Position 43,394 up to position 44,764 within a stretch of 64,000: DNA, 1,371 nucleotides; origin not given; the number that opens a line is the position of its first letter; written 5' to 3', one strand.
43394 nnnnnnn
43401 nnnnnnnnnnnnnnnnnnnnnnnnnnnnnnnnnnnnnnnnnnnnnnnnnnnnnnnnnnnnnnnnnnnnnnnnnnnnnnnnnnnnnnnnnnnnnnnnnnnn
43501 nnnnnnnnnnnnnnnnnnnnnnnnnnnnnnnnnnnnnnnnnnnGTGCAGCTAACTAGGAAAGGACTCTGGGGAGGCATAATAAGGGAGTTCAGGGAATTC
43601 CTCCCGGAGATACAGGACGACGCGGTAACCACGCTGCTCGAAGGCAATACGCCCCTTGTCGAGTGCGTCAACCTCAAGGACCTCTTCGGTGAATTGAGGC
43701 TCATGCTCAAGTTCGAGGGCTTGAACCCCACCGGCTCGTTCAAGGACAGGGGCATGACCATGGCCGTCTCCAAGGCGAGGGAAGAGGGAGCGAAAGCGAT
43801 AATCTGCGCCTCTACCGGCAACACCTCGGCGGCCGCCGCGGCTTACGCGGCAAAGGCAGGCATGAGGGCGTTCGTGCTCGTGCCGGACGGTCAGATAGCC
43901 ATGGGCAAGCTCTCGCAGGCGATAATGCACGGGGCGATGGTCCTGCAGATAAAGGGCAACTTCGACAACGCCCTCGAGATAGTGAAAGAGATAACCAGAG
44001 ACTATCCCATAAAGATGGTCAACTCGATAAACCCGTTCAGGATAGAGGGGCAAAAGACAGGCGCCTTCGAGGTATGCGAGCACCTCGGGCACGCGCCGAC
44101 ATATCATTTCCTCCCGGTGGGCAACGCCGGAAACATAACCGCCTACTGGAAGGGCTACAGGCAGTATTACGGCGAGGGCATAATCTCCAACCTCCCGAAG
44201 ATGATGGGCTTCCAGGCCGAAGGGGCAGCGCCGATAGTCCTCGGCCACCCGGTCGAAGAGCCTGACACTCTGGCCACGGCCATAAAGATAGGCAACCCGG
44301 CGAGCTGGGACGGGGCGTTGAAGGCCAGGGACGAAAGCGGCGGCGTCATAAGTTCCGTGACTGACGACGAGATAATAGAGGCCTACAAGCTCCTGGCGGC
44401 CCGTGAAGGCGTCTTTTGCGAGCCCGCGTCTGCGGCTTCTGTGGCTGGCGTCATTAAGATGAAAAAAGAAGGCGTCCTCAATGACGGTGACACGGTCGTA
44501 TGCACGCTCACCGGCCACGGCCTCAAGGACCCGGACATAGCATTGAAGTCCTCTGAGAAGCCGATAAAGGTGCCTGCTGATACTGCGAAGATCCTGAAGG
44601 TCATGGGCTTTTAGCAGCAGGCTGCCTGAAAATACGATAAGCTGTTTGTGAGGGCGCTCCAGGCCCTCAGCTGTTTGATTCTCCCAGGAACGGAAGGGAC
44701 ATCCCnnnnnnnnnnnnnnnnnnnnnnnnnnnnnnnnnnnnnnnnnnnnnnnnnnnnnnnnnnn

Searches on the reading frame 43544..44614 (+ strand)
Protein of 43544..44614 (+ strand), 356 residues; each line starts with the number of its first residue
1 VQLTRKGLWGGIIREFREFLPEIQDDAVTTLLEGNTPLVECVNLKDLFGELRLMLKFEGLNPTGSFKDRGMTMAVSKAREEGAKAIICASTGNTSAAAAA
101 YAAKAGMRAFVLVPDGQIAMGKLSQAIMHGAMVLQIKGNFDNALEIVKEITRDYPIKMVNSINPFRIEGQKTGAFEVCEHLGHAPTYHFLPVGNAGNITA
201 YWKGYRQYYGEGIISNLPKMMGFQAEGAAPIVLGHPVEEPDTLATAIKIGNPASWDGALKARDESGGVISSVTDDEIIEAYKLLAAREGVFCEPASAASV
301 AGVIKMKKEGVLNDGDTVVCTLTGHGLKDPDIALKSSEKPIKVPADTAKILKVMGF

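Call 3: search_protein_families(library=pfam, proteins=[window:43544-44614:+])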
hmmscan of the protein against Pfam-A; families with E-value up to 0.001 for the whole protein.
window:43544-44614:+ (356 aa): 1 family
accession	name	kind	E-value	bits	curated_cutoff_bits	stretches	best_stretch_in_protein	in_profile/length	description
PF00291.31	PALP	-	8e-74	249.1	35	1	30-324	2-295/295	Pyridoxal-phosphate dependent enzyme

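Call 4: search_protein_families(library=ncbifam, proteins=[window:43544-44614:+])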
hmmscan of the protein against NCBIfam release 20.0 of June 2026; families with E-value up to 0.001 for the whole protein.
window:43544-44614:+ (356 aa): 40 families (the best 25 are shown)
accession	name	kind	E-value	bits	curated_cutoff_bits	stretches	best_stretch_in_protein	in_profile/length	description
TIGR00260.1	thrC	equivalog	4.2e-95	318.8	167.1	1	15-331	3-340/340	threonine synthase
NF004170.0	PRK05638.1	equivalog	4.5e-64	216.6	421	1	13-353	46-379/442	threonine synthase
NF006050.0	PRK08197.1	equivalog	8.5e-61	205.9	303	1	15-333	60-388/406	threonine synthase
NF006205.0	PRK08329.1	equivalog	4.9e-48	163.9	358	1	13-328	43-345/347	threonine synthase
NF004996.0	PRK06381.1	equivalog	8.7e-44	149.8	266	1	34-325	14-317/319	threonine synthase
NF005035.0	PRK06450.1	equivalog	2.4e-39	135.1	301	1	18-328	43-336/338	threonine synthase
TIGR03844.1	cysteate_syn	equivalog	9.6e-22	77.3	324.9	2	60-233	94-268/398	cysteate synthase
TIGR01127.1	ilvA_1Cterm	equivalog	1.1e-21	77.3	378.75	1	36-324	1-283/380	threonine ammonia-lyase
NF006390.0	PRK08639.1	equivalog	3e-21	75.9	421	1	35-324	25-312/418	threonine ammonia-lyase IlvA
NF006094.0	PRK08246.1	subfamily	3.4e-20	72.7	331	1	36-305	24-284/310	serine/threonine dehydratase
NF005680.0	PRK07476.1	equivalog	6.3e-18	64.8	413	1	35-326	23-310/326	hydroxyectoine utilization dehydratase EutB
NF045641.2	BHydaspDhtseBhcB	equivalog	8e-18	64.6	550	1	35-324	20-302/312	beta-hydroxyaspartate dehydratase BhcB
NF005600.0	PRK07334.1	equivalog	2.3e-17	62.7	496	1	35-309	28-297/408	threonine ammonia-lyase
TIGR02079.1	THD1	equivalog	3.3e-17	62.4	440.55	1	35-325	16-305/410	threonine ammonia-lyase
TIGR01136.1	cysKM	subfamily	1.1e-16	61.1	344.15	1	34-323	6-287/299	cysteine synthase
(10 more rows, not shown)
